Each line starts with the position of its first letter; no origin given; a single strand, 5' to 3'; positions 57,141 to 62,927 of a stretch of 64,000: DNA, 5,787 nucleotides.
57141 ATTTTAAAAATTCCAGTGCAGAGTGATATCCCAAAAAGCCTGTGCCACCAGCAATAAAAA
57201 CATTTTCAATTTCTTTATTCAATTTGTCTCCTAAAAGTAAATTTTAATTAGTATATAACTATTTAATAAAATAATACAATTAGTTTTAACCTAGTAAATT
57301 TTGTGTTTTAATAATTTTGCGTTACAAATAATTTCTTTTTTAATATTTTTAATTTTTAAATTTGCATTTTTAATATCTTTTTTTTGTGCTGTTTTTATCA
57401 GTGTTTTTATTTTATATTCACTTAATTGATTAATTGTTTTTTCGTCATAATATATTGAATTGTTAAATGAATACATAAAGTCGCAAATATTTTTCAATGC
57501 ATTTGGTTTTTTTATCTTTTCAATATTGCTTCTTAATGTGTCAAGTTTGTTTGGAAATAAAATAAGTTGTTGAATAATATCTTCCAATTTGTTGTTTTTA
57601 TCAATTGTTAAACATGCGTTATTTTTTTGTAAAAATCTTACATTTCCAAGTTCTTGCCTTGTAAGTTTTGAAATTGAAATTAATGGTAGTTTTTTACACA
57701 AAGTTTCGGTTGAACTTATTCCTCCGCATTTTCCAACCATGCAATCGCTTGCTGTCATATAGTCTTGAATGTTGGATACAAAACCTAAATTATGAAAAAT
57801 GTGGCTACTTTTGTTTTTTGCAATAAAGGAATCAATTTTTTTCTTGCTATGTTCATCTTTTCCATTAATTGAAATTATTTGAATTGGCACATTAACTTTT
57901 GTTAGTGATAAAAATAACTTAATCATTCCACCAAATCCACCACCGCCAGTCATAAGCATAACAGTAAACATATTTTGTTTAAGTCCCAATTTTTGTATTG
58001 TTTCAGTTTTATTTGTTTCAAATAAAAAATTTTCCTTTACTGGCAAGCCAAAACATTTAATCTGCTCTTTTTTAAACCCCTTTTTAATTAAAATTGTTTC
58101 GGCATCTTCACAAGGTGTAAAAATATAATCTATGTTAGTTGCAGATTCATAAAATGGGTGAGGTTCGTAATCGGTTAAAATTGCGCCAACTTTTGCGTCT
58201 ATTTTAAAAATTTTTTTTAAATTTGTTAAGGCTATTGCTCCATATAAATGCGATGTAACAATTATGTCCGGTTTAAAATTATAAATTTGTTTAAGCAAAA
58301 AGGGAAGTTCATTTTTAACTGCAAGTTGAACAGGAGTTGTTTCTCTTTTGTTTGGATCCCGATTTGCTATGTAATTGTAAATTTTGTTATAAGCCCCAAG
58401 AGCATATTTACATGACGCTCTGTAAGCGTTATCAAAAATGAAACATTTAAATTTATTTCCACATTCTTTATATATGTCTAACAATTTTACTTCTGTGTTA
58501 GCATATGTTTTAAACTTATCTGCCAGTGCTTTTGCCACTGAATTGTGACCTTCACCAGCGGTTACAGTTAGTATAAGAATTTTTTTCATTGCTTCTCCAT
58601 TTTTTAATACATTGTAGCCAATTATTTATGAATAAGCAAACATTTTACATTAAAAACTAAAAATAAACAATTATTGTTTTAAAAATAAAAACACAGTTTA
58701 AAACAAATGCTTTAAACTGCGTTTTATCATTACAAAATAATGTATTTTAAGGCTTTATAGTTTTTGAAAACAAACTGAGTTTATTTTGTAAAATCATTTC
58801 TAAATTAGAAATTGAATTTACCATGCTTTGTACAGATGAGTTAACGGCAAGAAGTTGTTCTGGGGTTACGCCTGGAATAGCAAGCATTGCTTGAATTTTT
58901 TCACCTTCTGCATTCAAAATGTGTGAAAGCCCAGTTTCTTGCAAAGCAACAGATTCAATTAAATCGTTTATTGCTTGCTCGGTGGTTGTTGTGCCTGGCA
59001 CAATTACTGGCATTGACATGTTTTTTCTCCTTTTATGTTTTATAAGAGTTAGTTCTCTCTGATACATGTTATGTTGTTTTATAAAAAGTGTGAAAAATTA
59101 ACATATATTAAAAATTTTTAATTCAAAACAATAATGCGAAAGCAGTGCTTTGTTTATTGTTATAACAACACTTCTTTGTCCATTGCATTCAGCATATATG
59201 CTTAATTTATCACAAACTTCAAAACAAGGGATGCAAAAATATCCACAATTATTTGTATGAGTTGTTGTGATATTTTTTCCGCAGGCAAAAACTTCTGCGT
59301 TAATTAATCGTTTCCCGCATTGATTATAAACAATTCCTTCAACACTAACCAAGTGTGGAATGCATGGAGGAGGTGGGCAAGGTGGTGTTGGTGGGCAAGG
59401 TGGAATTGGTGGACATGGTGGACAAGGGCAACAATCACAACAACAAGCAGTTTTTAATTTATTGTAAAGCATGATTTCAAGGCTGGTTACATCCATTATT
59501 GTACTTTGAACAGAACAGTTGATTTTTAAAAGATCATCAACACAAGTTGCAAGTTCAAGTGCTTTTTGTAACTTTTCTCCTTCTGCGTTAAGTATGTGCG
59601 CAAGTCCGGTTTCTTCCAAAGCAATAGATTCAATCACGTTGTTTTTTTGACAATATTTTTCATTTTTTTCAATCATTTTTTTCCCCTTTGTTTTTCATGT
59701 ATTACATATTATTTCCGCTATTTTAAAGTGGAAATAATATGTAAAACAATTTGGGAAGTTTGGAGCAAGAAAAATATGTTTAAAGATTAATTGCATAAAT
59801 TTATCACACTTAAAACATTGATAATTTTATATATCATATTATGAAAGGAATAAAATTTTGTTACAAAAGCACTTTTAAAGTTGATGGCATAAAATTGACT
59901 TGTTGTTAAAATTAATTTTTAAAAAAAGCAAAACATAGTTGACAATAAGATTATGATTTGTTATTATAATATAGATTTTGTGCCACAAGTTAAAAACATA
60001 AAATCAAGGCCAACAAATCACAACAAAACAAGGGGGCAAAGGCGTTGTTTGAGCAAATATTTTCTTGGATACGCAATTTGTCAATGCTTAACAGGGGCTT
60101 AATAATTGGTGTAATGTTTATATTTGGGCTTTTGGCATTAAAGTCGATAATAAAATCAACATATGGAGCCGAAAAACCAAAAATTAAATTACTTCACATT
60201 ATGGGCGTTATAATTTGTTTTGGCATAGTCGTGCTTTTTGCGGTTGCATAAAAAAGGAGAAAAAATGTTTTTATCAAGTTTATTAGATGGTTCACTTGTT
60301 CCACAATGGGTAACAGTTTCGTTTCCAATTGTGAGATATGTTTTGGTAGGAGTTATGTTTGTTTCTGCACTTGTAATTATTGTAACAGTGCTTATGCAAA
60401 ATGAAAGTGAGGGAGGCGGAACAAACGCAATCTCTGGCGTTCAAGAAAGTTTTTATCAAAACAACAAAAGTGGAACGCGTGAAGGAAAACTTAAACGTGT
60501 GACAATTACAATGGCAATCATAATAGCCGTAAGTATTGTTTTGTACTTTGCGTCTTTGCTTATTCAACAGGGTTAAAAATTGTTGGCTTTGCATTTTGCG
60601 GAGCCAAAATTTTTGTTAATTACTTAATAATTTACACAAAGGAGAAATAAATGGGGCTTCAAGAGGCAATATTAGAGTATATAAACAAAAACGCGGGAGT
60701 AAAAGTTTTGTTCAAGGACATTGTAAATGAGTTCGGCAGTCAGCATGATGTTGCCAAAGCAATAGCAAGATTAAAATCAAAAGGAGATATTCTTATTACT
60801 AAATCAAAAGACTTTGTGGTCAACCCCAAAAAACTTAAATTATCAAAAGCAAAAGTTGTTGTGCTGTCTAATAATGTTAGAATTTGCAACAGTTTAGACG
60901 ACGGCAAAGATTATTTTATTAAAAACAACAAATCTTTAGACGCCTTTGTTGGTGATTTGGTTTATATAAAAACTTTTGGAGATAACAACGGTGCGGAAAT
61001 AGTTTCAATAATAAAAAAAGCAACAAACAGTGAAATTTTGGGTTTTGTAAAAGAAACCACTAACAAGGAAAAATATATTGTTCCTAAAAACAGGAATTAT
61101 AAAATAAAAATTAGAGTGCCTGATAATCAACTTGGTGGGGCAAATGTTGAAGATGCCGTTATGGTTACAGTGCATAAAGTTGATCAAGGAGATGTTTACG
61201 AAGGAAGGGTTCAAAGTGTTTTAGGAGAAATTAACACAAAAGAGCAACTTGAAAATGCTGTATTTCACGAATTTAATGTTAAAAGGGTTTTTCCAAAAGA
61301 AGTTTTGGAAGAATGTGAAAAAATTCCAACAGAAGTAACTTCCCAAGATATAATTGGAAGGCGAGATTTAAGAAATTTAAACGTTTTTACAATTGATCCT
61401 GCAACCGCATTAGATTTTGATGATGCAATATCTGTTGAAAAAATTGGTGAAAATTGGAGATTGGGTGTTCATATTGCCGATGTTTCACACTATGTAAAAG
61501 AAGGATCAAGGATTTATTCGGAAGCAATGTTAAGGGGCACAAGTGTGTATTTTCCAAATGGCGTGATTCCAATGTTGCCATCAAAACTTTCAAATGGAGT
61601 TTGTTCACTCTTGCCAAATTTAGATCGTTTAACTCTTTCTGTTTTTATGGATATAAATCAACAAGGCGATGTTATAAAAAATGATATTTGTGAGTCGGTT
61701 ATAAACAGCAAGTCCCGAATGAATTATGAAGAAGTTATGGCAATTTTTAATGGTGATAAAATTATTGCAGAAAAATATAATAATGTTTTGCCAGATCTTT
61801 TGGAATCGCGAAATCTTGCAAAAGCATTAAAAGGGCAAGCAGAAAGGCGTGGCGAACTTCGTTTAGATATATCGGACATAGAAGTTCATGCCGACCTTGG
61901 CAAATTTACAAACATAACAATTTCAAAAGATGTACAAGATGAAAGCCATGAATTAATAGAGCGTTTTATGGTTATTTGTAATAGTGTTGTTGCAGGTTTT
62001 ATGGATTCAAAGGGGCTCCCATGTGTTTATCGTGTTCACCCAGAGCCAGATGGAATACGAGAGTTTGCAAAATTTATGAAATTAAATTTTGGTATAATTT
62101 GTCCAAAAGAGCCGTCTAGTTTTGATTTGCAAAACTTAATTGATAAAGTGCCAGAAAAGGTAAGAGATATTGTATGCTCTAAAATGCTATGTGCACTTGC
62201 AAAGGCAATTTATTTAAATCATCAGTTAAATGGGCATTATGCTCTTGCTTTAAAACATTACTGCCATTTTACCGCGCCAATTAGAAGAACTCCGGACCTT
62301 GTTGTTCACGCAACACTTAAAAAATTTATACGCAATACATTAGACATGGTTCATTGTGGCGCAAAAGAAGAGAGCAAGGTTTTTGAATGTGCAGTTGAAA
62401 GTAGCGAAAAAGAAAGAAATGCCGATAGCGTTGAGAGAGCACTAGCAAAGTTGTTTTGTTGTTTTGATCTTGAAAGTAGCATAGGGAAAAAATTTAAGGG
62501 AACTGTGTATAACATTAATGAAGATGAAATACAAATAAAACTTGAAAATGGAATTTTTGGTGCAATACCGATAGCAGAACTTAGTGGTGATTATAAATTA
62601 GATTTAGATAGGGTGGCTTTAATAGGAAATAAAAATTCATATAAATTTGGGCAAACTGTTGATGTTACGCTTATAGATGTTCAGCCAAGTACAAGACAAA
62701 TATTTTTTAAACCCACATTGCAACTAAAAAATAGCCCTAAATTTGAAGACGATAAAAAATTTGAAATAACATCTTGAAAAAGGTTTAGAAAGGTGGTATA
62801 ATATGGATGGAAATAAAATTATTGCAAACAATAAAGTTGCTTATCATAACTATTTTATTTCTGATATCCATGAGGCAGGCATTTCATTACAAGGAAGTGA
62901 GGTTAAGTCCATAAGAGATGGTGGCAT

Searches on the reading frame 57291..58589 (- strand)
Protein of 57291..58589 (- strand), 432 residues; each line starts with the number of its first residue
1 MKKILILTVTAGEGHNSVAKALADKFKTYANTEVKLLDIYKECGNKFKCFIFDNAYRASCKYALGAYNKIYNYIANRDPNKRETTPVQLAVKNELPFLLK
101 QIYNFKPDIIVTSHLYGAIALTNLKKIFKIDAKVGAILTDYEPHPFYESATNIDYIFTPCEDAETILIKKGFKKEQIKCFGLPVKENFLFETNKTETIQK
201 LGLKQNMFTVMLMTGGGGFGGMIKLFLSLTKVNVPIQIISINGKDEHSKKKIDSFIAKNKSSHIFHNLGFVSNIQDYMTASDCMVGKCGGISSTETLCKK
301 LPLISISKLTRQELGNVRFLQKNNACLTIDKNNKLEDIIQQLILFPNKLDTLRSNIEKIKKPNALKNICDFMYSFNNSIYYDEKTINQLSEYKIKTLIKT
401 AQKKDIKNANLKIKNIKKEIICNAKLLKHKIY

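Call 65: search_protein_families(library=pfam, proteins=[window:57291-58589:-], max_evalue=0.00001)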
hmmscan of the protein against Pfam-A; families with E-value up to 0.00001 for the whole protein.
window:57291-58589:- (432 aa): 3 families
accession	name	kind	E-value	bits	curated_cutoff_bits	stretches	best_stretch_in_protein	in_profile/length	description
PF06925.17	MGDG_synth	-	7.6e-22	78.6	25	1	15-184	1-169/169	Monogalactosyldiacylglycerol (MGDG) synthase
PF02350.25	Epimerase_2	-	8.6e-08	31.8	30.6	1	154-371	124-345/347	UDP-N-acetylglucosamine 2-epimerase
PF04101.22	Glyco_tran_28_C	-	1.1e-07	32.5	22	1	230-347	22-145/166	Glycosyltransferase family 28 C-terminal domain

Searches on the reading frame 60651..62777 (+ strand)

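Call 65: search_protein_families(library=pfam, proteins=[window:60651-62777:+], max_evalue=0.00001)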
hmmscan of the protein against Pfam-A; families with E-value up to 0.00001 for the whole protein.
window:60651-62777:+ (708 aa): 3 families
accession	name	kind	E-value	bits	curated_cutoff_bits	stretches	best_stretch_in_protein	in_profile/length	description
PF00773.25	RNB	-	2e-94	317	29.3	1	237-561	1-325/326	RNB domain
PF17876.7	CSD2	-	6.5e-10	39.4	26.2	1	142-215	1-74/74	Cold shock domain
PF00575.29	S1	-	3e-08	34.3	22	1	611-686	4-71/74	S1 RNA binding domain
